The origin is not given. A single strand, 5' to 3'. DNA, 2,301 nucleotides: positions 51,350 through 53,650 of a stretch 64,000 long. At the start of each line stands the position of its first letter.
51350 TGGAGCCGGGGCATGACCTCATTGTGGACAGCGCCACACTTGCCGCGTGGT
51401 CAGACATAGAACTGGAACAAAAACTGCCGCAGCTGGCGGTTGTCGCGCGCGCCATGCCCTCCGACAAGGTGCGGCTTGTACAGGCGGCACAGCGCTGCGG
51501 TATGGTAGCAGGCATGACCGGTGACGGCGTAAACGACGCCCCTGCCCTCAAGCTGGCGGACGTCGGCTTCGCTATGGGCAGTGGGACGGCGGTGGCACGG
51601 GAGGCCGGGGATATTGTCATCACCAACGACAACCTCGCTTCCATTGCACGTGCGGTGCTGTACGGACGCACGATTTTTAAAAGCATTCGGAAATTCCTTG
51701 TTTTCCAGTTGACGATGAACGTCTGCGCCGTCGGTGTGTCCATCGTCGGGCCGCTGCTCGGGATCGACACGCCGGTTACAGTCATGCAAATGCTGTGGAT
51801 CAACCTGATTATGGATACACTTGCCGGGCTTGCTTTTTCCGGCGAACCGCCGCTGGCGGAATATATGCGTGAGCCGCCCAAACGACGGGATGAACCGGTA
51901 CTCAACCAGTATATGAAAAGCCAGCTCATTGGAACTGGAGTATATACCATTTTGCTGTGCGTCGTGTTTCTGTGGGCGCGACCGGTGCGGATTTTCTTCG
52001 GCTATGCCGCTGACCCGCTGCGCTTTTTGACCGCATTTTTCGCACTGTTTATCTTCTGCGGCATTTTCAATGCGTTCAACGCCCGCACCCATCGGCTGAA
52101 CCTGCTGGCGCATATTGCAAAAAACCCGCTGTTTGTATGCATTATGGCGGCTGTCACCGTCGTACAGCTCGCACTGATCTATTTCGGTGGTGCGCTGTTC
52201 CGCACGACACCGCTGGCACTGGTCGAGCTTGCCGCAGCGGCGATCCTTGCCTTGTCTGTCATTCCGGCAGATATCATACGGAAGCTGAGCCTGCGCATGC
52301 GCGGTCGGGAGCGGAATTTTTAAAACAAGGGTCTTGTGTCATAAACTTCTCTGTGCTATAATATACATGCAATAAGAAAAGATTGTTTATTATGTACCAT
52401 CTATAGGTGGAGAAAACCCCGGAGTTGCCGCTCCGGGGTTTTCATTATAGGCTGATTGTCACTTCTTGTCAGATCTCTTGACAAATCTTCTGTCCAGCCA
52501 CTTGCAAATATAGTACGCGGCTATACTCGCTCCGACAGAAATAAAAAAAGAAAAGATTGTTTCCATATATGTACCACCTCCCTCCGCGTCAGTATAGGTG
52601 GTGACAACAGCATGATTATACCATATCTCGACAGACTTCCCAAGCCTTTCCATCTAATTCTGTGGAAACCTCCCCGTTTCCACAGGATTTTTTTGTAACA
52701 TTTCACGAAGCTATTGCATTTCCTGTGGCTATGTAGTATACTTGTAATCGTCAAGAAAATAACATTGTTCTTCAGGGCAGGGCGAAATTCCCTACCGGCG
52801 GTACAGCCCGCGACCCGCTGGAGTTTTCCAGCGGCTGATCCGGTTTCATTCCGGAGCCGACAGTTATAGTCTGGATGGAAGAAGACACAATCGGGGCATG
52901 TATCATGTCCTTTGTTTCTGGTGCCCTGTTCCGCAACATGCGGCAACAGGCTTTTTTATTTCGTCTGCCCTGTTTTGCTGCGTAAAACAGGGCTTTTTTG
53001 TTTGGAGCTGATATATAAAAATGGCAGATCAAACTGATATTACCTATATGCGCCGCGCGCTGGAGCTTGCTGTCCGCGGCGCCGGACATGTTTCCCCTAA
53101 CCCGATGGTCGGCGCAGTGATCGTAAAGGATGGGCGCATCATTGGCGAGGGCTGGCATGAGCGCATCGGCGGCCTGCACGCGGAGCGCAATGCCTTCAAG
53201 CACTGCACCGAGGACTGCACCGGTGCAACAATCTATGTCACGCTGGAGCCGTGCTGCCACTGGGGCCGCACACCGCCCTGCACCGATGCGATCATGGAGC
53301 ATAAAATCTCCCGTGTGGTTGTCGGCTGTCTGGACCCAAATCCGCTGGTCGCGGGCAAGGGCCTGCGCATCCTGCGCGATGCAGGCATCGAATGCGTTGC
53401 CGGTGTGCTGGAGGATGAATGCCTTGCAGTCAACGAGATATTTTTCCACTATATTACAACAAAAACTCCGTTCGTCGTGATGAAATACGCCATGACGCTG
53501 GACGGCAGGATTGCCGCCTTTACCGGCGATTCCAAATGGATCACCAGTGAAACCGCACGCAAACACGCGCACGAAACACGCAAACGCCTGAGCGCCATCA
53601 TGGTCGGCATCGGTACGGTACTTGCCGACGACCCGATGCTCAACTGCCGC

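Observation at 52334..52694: Fst/PepA1-like type I toxin-antitoxin candidate with par-like architecture (convergent RNAs, shared terminator, dispersed direct repeats)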

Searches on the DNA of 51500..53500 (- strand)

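Call 5: search_rna_families(source=window, start=51500, end=53500, threshold=evalue, max_evalue=10, show_alignments=3)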
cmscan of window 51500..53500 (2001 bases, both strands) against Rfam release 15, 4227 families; matches with E-value up to 10: 5.
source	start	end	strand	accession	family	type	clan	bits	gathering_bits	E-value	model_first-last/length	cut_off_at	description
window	52764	52891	+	RF00050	FMN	Cis-reg; riboswitch;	-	113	66.2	4.7e-27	1-138/138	no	FMN riboswitch aptamer (RFN element)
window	52324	52449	+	RF01772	rnk_pseudo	Cis-reg; leader;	-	24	55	0.29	1-108/108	no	Pseudomonas rnk leader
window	52382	52445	-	RF04335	Plastid-rpl20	Cis-reg;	-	22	53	3.7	1-80/80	no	Plastid-rpl20 3UTR RNA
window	52400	52605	-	RF02442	SpF66_sRNA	Gene; sRNA;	-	18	42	0.18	1-239/239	no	Streptococcus sRNA SpF66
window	51604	51639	+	RF03299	mir-1000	Gene; miRNA;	-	15.4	50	8.3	1-72/72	no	mir-1000 microRNA precursor family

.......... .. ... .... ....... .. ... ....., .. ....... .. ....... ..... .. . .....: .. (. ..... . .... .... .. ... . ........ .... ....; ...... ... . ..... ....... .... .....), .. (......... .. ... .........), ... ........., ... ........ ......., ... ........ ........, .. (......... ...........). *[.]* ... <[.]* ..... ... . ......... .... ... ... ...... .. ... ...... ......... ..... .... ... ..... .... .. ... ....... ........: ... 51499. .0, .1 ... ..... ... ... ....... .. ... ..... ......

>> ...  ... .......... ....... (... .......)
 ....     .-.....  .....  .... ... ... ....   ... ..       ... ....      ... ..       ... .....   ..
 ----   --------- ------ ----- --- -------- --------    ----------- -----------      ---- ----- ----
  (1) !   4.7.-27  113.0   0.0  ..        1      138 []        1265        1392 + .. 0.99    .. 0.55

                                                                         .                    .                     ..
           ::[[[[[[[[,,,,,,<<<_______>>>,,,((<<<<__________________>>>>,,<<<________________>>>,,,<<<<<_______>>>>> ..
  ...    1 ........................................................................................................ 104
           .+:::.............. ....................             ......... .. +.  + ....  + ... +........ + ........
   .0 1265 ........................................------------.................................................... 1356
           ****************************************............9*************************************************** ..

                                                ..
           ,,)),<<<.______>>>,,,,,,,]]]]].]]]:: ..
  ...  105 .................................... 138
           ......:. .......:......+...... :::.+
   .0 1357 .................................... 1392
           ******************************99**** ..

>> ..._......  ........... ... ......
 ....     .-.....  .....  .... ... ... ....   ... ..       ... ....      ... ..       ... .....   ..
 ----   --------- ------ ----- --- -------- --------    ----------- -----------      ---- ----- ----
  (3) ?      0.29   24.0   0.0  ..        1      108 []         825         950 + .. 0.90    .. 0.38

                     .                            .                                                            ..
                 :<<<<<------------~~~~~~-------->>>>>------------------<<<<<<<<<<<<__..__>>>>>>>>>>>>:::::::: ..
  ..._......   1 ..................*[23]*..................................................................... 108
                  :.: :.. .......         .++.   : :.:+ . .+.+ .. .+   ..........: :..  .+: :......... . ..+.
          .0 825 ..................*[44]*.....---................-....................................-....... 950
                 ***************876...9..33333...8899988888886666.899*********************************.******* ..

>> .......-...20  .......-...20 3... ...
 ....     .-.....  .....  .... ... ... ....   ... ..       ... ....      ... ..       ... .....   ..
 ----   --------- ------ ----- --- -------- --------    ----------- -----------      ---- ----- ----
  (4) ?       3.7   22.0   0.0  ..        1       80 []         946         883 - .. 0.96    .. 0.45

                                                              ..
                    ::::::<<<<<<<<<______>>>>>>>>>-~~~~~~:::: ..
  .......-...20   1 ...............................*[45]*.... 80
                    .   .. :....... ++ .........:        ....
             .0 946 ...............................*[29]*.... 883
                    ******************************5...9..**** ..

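Call 42: search_rna_families(source=window, start=52320, end=52700, threshold=evalue, max_evalue=10, show_alignments=6)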
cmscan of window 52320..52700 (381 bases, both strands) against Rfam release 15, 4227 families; matches with E-value up to 10: 10.
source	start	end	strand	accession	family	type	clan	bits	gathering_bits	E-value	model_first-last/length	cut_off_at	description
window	52324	52449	+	RF01772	rnk_pseudo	Cis-reg; leader;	-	24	55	0.056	1-108/108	no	Pseudomonas rnk leader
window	52382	52445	-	RF04335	Plastid-rpl20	Cis-reg;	-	22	53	0.71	1-80/80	no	Plastid-rpl20 3UTR RNA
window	52596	52695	+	RF00616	LhrC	Gene; sRNA;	CL00114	19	110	1.9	1-111/111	no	Listeria LhrC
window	52400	52605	-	RF02442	SpF66_sRNA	Gene; sRNA;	-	18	42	0.034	1-239/239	no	Streptococcus sRNA SpF66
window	52646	52669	+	RF01350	CRISPR-DR41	Gene; CRISPR;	-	15.5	36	3.6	1-29/29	no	CRISPR RNA direct repeat element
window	52411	52446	+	RF04118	MIR9481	Gene; miRNA;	-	14.1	130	4.4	1-135/135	no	MIR9481 microRNA precursor family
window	52393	52446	+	RF02278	Betaproteobacteria_toxic_sRNA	Gene; sRNA;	-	13.4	50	4.4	1-64/64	no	Betaproteobacteria toxic small RNA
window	52413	52439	-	RF02701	PsrR1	Gene; sRNA;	-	12.9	42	9.5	54-78/79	no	Photosynthesis regulatory RNA1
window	52412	52443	-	RF02744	Rev39_5p_UTR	Cis-reg;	-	12.2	88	0.24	195-227/300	no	Soft rot Enterobacteriaceae Rev 39 5'UTR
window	52412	52443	+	RF01264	snR83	Gene; snRNA; snoRNA; HACA-box;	CL00023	11.5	75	2.8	70-101/308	no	Small nucleolar RNA snR83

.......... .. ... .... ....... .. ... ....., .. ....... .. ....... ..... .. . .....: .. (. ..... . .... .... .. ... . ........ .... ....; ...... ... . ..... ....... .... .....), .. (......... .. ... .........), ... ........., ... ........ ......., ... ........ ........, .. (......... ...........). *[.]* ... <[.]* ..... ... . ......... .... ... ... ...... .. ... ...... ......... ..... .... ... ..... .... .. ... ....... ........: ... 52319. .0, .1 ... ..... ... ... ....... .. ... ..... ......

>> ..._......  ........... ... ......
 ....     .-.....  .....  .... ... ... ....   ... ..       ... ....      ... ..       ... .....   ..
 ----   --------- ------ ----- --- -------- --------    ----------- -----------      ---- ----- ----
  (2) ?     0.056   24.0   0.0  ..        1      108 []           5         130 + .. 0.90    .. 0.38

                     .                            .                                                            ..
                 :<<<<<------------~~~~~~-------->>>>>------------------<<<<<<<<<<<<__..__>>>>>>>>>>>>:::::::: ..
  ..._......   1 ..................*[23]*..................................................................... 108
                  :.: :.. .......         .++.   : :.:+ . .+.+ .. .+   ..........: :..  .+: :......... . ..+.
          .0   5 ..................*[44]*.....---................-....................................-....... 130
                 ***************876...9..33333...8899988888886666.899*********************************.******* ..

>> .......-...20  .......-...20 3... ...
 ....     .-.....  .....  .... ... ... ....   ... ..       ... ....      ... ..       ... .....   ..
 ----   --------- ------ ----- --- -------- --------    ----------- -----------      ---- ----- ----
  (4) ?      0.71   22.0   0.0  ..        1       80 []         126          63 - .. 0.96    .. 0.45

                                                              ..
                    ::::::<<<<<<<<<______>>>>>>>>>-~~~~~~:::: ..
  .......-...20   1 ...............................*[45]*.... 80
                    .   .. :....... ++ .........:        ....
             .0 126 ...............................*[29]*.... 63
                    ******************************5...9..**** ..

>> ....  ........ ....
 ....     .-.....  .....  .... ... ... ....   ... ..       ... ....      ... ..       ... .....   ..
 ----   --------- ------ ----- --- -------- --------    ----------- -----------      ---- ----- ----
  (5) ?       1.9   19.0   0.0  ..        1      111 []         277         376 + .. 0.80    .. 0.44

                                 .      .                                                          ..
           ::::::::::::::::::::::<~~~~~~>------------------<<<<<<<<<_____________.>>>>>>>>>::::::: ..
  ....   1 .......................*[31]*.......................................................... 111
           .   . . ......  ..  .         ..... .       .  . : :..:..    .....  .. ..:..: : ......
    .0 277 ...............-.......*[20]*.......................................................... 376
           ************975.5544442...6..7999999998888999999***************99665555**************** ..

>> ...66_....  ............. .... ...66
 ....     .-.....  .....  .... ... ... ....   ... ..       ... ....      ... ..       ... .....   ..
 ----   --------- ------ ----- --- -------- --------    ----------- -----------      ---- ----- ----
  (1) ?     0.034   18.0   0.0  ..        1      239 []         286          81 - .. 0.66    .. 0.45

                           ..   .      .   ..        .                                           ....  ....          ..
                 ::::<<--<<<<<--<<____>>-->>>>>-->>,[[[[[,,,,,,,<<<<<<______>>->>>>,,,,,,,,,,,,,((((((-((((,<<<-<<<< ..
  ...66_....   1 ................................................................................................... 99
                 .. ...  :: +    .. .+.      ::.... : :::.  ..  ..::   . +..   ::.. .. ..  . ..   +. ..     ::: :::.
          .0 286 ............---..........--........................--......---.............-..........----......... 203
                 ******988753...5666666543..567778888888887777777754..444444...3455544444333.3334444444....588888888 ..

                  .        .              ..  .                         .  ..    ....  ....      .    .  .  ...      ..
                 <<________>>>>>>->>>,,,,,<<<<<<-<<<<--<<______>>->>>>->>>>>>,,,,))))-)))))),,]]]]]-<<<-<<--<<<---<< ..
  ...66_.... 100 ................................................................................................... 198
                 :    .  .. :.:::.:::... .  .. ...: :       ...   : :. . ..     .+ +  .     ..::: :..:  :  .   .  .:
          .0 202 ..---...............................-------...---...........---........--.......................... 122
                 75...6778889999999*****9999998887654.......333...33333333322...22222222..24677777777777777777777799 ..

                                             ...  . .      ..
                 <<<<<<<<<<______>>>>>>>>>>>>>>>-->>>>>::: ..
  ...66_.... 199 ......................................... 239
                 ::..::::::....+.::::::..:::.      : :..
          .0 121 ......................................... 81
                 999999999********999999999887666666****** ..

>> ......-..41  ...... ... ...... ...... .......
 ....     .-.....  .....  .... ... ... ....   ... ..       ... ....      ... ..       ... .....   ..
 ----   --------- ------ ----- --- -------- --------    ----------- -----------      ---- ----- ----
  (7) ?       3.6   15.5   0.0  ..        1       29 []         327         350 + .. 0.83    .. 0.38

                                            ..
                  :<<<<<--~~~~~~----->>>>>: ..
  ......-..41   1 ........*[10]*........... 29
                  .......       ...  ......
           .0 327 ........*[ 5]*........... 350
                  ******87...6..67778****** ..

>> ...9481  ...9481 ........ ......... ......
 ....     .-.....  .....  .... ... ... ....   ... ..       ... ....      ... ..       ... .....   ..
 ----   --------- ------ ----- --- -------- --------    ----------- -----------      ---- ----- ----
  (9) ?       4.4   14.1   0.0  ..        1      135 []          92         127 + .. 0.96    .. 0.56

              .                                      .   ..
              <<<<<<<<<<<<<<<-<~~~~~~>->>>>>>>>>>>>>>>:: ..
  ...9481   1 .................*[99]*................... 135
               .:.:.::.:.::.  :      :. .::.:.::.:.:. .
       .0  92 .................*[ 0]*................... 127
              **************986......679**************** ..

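Call 65: search_rna_families(sources=[L083, L084, L010, L015, L033, L063, L004, L076, L046, L012, L022, L075], threshold=evalue, max_evalue=1)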
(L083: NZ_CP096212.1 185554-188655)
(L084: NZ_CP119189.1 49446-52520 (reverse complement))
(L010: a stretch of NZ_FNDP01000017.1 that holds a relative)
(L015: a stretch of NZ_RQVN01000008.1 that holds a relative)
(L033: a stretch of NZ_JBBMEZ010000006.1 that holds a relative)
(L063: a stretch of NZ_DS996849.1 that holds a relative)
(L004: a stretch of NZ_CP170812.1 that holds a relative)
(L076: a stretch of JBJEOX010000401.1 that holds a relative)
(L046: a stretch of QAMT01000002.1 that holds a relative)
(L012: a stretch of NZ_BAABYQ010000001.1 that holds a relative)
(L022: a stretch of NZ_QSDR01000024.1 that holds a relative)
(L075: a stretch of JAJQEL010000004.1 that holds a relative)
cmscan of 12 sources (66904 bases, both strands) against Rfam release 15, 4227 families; matches with E-value up to 1: 18.
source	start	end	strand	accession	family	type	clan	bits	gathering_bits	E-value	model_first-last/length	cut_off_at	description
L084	890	991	-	RF01831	THF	Cis-reg; riboswitch;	-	91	36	5.4e-20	1-99/99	no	THF (Tetrahydrofolate) riboswitch aptamer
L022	2406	2478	+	RF00005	tRNA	Gene; tRNA;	CL00001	74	29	2.5e-14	1-71/71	no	tRNA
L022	3504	3576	+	RF00005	tRNA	Gene; tRNA;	CL00001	74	29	2.5e-14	1-71/71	no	tRNA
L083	1460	1677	+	RF02442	SpF66_sRNA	Gene; sRNA;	-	49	42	1.7e-08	1-239/239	no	Streptococcus sRNA SpF66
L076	2234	2453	+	RF02442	SpF66_sRNA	Gene; sRNA;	-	48.6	42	2.3e-08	1-239/239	no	Streptococcus sRNA SpF66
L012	2445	2683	+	RF02442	SpF66_sRNA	Gene; sRNA;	-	46.6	42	7.9e-08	1-239/239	no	Streptococcus sRNA SpF66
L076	2604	2823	+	RF02442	SpF66_sRNA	Gene; sRNA;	-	44.6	42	2.9e-07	1-239/239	no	Streptococcus sRNA SpF66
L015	2968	3171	+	RF02442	SpF66_sRNA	Gene; sRNA;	-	41.9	42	1.6e-06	1-239/239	no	Streptococcus sRNA SpF66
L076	3318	3531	+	RF02442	SpF66_sRNA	Gene; sRNA;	-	38.9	42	1.1e-05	1-239/239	no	Streptococcus sRNA SpF66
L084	1461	1678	+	RF02442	SpF66_sRNA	Gene; sRNA;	-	37.4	42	2.7e-05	1-239/239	no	Streptococcus sRNA SpF66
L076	2962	3174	+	RF02442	SpF66_sRNA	Gene; sRNA;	-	37.2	42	3.1e-05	1-239/239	no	Streptococcus sRNA SpF66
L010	2962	3178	+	RF02442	SpF66_sRNA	Gene; sRNA;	-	32.6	42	0.00056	1-239/239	no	Streptococcus sRNA SpF66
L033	2865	2969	-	RF00514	His_leader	Cis-reg; leader;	-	29.9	49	0.76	1-126/126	no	Histidine operon leader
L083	1075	1191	-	RF02397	sau-5971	Gene; sRNA;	-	29.8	90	0.38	1-96/96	no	Staphylococcus sRNA sau-5971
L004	2958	3156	+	RF02442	SpF66_sRNA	Gene; sRNA;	-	29.3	42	0.0047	1-239/239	no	Streptococcus sRNA SpF66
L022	3504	3577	-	RF04354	Plastid-ycf2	Cis-reg;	-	25.8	65.7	0.52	1-75/75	no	Plastid-ycf2 5UTR RNA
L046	2426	2603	+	RF02442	SpF66_sRNA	Gene; sRNA;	-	25.4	42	0.054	1-239/239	no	Streptococcus sRNA SpF66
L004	3110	3155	+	RF00489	ctRNA_p42d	Gene; antisense;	-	24.2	50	0.76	1-46/46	no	ctRNA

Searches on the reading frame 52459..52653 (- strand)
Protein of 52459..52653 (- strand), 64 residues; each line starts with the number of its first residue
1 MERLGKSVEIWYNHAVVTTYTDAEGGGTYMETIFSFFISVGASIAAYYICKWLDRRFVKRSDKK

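Call 10: find_homologous_proteins(query=window:52459-52653:-, max_evalue=10)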
Query window:52459-52653:- (64 aa): 2 proteins with E <= 10 among 2 candidates.
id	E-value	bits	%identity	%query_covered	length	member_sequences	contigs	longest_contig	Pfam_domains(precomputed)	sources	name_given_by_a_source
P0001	2.5e-6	45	69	55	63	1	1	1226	-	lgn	-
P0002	1.1e-3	37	77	41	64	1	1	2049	-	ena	-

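Call 12: find_encoding_contigs(protein=P0001, flank=5000)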
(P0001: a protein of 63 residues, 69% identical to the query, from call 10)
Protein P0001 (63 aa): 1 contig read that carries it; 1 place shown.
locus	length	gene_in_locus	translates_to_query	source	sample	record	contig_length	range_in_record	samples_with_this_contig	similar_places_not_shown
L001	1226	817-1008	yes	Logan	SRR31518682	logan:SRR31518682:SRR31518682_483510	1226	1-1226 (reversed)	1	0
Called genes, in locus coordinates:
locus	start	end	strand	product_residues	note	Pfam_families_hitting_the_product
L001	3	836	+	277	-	?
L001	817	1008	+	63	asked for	-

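Call 13: find_encoding_contigs(protein=P0002, flank=5000)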
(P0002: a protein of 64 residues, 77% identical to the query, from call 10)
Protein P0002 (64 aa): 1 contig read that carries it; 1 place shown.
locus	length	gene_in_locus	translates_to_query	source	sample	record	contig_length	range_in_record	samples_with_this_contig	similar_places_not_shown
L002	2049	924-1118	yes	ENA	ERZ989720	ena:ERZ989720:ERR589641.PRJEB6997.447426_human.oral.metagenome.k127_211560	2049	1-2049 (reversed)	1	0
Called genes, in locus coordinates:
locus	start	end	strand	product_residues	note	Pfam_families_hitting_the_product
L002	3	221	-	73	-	?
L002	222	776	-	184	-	PF02632:BioY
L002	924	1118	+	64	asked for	-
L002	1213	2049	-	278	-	?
